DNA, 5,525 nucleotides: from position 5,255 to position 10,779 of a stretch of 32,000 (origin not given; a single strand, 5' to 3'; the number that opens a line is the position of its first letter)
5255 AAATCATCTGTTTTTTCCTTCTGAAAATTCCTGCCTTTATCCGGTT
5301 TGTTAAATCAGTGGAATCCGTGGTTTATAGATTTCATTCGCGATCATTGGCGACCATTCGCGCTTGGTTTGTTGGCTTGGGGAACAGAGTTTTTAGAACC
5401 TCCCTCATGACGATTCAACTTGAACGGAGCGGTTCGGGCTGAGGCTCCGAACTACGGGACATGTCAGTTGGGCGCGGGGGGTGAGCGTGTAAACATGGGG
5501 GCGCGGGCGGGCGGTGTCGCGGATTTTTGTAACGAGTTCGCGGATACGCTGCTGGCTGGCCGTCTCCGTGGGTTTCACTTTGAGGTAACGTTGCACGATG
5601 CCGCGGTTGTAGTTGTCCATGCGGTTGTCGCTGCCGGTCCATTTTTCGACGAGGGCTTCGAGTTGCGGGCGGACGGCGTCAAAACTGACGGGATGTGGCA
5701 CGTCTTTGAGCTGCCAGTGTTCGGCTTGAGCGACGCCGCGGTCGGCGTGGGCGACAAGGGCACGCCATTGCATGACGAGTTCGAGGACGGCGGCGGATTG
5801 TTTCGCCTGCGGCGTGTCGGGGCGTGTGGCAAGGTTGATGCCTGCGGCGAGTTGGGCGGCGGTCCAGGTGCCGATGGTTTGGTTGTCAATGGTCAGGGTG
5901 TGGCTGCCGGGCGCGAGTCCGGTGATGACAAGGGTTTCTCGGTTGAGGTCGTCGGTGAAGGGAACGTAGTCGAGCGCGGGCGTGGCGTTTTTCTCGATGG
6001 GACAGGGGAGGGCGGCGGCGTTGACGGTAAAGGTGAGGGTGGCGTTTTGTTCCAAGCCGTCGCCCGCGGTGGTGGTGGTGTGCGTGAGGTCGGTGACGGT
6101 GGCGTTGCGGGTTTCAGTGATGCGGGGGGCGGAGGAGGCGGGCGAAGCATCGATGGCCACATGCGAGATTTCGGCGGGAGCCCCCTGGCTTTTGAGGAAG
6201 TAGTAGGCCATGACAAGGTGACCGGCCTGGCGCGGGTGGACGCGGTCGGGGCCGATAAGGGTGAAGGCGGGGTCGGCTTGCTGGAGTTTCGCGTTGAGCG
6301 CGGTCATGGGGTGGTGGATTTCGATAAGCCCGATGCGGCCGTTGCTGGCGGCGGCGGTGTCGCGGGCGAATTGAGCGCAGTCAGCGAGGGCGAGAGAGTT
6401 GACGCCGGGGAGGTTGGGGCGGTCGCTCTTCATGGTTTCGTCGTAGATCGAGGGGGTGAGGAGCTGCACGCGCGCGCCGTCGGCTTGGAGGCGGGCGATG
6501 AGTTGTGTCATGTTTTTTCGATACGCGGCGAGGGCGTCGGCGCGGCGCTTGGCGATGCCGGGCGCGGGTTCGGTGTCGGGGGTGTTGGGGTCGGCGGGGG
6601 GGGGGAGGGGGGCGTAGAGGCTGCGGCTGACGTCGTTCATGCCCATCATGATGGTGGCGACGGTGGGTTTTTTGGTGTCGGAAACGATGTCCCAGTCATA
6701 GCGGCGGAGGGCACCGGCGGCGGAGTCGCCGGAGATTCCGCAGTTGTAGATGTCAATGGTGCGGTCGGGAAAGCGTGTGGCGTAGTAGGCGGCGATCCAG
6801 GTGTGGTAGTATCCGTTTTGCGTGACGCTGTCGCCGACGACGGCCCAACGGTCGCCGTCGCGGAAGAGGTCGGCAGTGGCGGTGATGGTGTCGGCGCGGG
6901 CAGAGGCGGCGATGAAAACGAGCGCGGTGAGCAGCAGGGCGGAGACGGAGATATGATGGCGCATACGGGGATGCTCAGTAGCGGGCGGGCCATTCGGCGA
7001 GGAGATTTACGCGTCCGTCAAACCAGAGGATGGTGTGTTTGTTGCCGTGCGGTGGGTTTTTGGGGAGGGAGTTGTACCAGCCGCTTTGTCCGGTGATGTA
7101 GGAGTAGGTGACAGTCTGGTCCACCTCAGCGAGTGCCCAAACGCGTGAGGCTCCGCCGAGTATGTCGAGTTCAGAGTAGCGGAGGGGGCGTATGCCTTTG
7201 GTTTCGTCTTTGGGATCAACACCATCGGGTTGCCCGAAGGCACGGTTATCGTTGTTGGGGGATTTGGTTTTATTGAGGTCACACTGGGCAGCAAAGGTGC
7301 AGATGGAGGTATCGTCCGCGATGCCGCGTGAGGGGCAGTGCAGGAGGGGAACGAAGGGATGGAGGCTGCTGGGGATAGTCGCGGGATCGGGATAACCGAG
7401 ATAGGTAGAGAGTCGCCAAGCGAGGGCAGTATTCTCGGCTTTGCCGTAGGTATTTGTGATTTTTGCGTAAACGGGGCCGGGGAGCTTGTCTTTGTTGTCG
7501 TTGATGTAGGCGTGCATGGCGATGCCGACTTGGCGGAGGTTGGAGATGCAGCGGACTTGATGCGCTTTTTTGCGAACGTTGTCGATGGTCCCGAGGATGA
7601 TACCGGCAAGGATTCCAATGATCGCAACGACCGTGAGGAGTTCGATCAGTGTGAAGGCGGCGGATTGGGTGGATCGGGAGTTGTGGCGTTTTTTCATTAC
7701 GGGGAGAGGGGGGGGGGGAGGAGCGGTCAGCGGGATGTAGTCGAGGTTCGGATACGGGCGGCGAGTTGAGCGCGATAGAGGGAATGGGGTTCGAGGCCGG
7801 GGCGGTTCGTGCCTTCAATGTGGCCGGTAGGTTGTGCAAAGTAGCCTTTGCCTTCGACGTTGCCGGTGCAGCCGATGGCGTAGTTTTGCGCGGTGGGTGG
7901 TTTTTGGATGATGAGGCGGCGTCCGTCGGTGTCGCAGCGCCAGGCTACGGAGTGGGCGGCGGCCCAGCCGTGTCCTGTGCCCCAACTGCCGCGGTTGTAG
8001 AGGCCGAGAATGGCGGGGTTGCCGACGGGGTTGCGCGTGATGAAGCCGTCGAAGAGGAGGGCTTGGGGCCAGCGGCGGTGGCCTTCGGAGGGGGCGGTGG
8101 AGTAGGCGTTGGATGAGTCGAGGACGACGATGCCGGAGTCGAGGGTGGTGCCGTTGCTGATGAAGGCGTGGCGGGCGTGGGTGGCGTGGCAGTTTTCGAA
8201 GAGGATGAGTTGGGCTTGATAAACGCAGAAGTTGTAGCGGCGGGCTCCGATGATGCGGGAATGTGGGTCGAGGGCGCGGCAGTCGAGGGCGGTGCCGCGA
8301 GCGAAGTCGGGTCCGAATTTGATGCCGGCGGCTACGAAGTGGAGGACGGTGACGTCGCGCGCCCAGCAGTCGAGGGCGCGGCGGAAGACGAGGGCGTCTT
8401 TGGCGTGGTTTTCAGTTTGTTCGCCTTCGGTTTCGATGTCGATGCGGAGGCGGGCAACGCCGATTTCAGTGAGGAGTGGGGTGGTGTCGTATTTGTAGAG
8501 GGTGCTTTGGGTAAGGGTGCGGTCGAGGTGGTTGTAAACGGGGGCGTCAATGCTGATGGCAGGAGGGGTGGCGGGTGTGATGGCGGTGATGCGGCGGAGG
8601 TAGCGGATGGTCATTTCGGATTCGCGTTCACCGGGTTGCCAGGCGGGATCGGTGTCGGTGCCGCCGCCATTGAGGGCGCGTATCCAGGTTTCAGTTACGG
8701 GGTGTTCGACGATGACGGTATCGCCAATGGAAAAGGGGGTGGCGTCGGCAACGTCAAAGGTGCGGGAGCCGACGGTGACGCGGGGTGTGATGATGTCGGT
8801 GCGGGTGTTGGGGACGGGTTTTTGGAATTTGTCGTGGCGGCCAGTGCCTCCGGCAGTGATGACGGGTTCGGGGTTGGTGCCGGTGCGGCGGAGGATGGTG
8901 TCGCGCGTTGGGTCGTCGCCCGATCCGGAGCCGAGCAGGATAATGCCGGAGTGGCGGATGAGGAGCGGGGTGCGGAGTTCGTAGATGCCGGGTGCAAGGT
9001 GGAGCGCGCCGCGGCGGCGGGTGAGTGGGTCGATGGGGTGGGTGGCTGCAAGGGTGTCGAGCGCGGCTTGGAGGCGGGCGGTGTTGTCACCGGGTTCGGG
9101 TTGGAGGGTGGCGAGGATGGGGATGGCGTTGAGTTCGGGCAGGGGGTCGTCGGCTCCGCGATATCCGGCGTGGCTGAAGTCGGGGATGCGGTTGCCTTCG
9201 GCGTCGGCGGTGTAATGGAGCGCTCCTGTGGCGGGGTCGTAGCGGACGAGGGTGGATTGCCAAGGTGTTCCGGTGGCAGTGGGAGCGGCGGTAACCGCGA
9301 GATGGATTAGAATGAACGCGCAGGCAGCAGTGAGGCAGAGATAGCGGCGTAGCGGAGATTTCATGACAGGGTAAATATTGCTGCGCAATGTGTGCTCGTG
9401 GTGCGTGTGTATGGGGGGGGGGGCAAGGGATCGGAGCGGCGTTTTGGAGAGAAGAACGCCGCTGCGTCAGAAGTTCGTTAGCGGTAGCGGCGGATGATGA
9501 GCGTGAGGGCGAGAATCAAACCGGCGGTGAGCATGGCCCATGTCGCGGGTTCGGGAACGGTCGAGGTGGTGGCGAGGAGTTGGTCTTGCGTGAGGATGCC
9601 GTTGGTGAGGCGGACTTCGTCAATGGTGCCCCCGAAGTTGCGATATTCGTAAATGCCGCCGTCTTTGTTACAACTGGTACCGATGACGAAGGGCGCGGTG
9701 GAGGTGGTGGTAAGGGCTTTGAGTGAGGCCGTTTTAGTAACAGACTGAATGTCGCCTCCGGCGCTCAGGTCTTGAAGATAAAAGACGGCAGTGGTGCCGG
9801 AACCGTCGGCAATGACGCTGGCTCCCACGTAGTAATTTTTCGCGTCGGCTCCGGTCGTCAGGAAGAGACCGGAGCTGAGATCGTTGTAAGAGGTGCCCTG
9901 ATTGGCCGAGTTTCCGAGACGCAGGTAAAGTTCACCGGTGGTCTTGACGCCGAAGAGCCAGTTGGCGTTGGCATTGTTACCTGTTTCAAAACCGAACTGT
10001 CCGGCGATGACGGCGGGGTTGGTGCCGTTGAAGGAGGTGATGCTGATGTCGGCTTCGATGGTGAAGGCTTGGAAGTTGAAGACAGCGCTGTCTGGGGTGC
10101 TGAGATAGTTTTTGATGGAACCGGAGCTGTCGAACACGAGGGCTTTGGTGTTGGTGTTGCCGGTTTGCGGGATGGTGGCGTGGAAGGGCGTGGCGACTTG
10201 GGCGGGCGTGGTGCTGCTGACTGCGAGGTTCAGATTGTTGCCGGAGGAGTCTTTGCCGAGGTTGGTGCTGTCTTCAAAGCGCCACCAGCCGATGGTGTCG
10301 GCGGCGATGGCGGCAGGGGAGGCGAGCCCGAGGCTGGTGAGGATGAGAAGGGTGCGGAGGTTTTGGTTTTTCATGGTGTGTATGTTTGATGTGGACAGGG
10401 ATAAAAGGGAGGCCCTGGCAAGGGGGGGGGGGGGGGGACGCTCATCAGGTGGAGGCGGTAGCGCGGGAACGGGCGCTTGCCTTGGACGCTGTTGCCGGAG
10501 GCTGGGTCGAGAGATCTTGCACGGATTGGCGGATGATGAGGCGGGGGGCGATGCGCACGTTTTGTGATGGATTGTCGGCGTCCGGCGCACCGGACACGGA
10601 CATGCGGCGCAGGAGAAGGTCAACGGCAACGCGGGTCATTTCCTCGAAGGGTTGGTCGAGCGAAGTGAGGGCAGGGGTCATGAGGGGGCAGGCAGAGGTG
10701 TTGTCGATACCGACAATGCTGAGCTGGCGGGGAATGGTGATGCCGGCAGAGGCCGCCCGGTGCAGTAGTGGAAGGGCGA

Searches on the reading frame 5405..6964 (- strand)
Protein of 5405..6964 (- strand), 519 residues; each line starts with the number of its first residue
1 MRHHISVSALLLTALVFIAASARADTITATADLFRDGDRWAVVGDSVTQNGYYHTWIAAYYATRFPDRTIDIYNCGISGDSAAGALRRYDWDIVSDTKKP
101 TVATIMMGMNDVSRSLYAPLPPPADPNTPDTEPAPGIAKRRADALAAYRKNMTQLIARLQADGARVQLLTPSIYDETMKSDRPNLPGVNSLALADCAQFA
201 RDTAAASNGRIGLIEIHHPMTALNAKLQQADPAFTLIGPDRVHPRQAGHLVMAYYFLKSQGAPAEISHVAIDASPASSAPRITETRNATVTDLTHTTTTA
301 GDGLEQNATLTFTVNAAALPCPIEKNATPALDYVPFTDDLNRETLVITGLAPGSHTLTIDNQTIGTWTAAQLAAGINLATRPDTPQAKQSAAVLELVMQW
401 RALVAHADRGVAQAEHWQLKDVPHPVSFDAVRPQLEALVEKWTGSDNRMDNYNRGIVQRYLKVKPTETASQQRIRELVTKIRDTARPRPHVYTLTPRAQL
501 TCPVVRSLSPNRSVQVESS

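Call 85: search_protein_families(library=pfam, proteins=[window:5405-6964:-], max_evalue=0.00001)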
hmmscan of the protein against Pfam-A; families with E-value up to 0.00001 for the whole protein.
window:5405-6964:- (519 aa): 2 families
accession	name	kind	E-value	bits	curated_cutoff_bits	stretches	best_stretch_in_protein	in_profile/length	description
PF00657.28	Lipase_GDSL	-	3.4e-15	57.2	23.6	1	42-254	3-206/208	GDSL-like Lipase/Acylhydrolase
PF13472.12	Lipase_GDSL_2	-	4.7e-15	57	32.9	1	42-249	1-176/178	GDSL-like Lipase/Acylhydrolase family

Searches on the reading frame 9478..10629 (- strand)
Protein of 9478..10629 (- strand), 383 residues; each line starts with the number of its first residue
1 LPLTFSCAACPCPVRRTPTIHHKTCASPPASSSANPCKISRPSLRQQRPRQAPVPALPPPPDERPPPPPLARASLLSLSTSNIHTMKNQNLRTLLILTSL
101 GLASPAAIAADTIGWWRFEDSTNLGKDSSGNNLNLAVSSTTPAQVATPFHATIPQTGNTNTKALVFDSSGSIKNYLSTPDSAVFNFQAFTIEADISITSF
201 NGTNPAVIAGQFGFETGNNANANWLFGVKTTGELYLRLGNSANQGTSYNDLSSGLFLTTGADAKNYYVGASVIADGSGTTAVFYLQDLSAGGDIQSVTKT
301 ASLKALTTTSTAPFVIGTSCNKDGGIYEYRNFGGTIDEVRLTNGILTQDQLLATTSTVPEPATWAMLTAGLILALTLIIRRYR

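Call 85: search_protein_families(library=pfam, proteins=[window:9478-10629:-], max_evalue=0.00001)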
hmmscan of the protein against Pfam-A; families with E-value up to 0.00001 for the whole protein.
window:9478-10629:- (383 aa): 1 family
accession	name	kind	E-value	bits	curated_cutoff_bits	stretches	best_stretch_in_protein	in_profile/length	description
PF13385.13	Laminin_G_3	-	1.4e-08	35.5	27.6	1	173-350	4-149/151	Concanavalin A-like lectin/glucanases superfamily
